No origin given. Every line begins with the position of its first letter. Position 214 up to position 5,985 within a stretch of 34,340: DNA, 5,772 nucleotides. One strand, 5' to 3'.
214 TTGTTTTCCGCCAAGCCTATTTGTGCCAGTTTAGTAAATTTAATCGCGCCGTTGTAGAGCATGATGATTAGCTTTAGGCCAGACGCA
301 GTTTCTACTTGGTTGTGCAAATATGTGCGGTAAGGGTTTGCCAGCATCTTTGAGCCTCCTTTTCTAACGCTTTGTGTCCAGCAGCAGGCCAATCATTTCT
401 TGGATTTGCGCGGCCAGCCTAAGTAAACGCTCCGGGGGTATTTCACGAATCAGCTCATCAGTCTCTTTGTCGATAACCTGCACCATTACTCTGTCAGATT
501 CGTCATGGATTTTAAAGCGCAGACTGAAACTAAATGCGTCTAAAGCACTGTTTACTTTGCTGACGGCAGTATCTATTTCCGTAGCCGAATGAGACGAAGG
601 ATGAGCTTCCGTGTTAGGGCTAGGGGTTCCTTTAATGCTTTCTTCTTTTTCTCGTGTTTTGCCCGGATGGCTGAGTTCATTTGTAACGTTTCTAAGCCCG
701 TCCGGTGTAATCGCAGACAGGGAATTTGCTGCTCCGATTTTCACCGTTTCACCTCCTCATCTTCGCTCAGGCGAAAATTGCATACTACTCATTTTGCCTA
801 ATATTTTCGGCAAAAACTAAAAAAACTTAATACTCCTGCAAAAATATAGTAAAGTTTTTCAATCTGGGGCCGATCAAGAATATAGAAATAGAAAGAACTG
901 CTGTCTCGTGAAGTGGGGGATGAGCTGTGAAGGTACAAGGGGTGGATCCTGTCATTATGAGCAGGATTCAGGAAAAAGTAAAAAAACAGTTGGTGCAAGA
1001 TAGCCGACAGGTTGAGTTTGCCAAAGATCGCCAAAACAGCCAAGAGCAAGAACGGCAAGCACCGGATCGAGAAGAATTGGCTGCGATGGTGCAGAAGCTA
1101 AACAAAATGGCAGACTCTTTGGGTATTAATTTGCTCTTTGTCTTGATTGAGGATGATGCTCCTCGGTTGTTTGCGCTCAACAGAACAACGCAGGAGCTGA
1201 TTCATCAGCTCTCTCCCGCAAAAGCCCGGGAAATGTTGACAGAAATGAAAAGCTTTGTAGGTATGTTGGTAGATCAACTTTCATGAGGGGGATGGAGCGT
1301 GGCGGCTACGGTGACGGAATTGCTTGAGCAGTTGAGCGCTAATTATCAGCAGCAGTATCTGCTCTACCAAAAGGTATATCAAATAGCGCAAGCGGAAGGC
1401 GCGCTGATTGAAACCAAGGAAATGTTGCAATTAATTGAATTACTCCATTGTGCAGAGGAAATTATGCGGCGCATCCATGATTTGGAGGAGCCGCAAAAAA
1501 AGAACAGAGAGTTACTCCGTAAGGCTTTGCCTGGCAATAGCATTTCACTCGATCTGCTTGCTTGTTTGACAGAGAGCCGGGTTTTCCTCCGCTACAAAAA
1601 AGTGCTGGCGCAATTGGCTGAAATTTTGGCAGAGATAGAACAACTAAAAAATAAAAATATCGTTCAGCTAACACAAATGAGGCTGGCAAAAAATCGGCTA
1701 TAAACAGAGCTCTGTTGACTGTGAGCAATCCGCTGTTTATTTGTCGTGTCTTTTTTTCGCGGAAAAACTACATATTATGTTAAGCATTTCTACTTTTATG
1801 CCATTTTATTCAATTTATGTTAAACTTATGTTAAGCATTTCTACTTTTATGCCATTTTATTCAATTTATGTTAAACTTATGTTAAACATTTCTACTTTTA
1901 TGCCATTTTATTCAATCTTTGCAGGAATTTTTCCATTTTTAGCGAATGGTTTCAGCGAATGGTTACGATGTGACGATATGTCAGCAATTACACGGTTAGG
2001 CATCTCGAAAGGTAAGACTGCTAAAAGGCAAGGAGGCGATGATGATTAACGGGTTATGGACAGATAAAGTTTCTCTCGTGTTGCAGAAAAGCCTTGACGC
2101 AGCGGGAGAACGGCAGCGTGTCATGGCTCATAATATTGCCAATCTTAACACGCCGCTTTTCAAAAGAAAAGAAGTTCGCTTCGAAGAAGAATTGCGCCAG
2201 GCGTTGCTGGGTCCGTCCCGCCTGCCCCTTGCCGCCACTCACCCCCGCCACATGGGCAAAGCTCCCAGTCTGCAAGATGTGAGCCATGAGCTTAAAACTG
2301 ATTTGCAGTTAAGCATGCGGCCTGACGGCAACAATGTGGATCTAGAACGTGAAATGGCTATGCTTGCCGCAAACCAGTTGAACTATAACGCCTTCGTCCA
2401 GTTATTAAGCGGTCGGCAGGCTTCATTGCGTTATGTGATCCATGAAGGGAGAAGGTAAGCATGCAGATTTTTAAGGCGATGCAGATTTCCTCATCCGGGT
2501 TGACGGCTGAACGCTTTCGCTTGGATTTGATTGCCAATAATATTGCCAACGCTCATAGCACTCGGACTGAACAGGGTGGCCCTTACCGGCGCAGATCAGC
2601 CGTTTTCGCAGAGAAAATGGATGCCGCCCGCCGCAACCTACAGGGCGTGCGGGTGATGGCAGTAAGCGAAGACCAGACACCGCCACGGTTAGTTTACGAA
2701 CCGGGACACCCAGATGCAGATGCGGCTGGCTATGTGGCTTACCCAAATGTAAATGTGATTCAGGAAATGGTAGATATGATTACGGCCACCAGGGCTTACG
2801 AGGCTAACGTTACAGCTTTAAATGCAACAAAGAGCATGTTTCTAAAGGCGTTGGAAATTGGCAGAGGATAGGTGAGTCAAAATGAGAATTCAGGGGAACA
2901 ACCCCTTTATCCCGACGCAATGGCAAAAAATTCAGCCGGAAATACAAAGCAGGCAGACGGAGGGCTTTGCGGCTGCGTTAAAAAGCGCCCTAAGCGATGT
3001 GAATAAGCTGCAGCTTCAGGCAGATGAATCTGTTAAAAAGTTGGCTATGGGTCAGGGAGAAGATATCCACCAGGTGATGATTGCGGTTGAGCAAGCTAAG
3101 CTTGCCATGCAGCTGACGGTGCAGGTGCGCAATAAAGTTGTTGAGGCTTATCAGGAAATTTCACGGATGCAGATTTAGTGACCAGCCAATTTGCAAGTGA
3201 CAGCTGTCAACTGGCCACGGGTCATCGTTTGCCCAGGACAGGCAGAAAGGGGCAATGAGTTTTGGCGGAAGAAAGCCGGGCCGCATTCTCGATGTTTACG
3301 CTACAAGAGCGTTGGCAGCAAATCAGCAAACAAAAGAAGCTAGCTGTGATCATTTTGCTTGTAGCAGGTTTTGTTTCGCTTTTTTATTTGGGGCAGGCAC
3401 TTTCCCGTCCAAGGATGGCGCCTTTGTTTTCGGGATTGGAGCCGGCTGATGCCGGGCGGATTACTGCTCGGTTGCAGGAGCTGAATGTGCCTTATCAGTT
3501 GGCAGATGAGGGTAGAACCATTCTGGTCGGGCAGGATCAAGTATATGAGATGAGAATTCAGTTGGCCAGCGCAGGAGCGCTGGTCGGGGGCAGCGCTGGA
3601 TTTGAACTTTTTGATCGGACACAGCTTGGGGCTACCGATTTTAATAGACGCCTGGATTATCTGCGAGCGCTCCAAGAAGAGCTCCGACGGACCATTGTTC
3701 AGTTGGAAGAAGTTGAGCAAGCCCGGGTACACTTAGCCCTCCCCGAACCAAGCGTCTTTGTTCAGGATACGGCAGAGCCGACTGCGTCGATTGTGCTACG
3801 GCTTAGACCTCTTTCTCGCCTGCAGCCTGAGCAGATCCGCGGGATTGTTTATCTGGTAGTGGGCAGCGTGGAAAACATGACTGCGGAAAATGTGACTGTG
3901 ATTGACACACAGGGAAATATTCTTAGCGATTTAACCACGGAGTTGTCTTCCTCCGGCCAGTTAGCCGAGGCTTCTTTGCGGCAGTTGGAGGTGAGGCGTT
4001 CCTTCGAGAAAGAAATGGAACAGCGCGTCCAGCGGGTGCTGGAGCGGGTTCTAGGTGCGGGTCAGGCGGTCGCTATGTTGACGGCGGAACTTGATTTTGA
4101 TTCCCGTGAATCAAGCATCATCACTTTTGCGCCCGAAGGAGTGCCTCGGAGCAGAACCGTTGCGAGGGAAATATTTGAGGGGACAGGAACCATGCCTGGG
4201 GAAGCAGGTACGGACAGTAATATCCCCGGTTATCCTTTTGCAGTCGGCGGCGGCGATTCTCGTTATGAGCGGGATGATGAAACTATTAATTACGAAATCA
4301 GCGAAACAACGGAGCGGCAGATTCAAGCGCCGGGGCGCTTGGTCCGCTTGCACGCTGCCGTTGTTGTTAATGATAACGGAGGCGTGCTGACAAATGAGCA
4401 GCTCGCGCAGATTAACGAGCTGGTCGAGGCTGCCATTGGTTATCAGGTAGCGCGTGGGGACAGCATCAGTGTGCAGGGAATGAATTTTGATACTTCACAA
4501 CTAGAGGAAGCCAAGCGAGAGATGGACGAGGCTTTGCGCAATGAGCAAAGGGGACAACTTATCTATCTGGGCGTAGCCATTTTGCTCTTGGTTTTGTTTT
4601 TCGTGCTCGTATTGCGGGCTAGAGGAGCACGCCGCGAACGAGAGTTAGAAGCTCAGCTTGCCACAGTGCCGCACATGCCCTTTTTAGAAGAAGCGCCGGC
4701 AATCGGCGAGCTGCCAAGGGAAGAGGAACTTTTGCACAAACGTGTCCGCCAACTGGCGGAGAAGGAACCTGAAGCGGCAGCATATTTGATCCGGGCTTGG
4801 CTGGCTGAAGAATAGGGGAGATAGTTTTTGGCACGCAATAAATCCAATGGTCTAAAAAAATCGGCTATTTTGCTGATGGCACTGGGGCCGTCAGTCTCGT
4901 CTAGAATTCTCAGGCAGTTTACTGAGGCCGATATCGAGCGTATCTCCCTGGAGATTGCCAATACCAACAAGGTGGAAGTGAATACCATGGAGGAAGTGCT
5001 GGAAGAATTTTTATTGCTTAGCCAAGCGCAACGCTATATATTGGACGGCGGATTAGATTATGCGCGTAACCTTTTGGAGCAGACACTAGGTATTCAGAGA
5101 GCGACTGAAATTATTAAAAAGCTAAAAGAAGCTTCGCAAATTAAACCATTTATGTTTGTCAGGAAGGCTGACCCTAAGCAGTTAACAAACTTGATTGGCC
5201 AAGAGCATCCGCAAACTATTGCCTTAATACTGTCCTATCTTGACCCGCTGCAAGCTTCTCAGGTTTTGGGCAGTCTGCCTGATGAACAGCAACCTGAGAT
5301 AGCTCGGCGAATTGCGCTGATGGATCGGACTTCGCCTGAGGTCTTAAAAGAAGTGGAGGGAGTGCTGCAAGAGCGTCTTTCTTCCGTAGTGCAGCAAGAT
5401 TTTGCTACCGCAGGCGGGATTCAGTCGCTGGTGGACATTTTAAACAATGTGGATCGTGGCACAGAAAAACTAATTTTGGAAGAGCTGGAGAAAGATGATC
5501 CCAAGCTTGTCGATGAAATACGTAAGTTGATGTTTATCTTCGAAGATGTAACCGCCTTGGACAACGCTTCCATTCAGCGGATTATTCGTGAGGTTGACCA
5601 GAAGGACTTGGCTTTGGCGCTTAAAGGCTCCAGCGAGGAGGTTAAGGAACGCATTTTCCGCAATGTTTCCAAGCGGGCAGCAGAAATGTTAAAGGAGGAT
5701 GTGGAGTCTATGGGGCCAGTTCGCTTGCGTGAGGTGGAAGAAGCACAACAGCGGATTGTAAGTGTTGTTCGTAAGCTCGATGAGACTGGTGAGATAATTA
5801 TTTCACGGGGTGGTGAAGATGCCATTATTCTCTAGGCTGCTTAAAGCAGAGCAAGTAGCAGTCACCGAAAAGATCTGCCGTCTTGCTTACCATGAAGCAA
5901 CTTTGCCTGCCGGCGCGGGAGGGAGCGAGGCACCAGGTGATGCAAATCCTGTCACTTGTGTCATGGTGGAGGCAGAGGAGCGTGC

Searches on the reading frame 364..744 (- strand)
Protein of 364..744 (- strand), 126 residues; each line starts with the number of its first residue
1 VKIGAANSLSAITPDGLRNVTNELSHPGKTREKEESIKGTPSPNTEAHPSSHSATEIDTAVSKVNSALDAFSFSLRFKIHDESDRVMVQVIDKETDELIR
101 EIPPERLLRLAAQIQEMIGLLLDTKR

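Call 38: search_protein_families(library=pfam, proteins=[window:364-744:-], max_evalue=0.001)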
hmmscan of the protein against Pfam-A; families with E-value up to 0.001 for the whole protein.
window:364-744:- (126 aa): 1 family
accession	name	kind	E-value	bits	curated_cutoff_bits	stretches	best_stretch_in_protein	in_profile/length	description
PF03646.20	FlaG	-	2e-26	92.5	23.8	1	30-123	7-100/101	FlaG protein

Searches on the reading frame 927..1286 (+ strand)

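Call 36: search_protein_families(library=pfam, proteins=[window:927-1286:+], max_evalue=0.001)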
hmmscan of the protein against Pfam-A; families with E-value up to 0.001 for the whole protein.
window:927-1286:+ (119 aa): 1 family
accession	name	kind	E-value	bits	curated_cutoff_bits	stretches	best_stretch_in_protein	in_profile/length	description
PF03646.20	FlaG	-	1.2e-09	38.7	23.8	1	23-117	6-101/101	FlaG protein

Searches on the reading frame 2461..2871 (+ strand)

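Call 36: search_protein_families(library=pfam, proteins=[window:2461-2871:+], max_evalue=0.001)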
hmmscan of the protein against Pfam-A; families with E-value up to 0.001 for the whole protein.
window:2461-2871:+ (136 aa): 2 families
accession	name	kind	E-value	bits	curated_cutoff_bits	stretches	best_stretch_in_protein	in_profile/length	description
PF06429.18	Flg_bbr_C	-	4.3e-15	55.4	23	1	89-132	2-45/46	Flagellar basal body rod FlgEFG protein C-terminal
PF00460.25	Flg_bb_rod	-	3.8e-06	27.2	20.7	1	7-31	1-25/31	Flagella basal body rod protein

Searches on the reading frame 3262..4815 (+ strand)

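Call 36: search_protein_families(library=pfam, proteins=[window:3262-4815:+], max_evalue=0.001)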
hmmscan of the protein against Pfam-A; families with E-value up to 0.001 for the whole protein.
window:3262-4815:+ (517 aa): 2 families
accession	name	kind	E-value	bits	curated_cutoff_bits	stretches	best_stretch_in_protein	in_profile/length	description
PF01514.23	YscJ_FliF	-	4.2e-66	222.7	24.4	1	48-222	2-178/179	Secretory protein of YscJ/FliF family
PF08345.17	YscJ_FliF_C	-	3.3e-36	125.4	23.8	1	260-409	1-147/147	Flagellar M-ring protein C-terminal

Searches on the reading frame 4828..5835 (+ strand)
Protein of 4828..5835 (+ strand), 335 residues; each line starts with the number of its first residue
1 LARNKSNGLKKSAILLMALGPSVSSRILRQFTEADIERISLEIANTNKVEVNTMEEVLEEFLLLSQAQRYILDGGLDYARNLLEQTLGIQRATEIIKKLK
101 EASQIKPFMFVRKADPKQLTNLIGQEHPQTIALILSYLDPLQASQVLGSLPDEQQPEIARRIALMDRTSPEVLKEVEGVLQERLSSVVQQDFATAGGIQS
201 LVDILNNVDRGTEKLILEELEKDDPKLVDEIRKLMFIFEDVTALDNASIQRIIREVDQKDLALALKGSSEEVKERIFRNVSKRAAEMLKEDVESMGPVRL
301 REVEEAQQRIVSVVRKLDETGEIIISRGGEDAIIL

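Call 36: search_protein_families(library=pfam, proteins=[window:4828-5835:+], max_evalue=0.001)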
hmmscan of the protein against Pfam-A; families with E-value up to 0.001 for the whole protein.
window:4828-5835:+ (335 aa): 4 families
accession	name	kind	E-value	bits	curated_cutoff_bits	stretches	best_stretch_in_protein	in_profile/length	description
PF01706.21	FliG_C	-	2.5e-45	153.6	23.3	1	218-325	1-108/108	FliG C-terminal domain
PF14842.11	FliG_N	-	1.1e-37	129.2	25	2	7-108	3-104/104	FliG N-terminal domain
PF14841.11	FliG_M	-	1.5e-35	121.7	25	1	116-190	1-75/76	FliG middle domain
PF03448.22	MgtE_N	-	2.4e-05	25.2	25.9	0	83-158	21-93/102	MgtE intracellular N domain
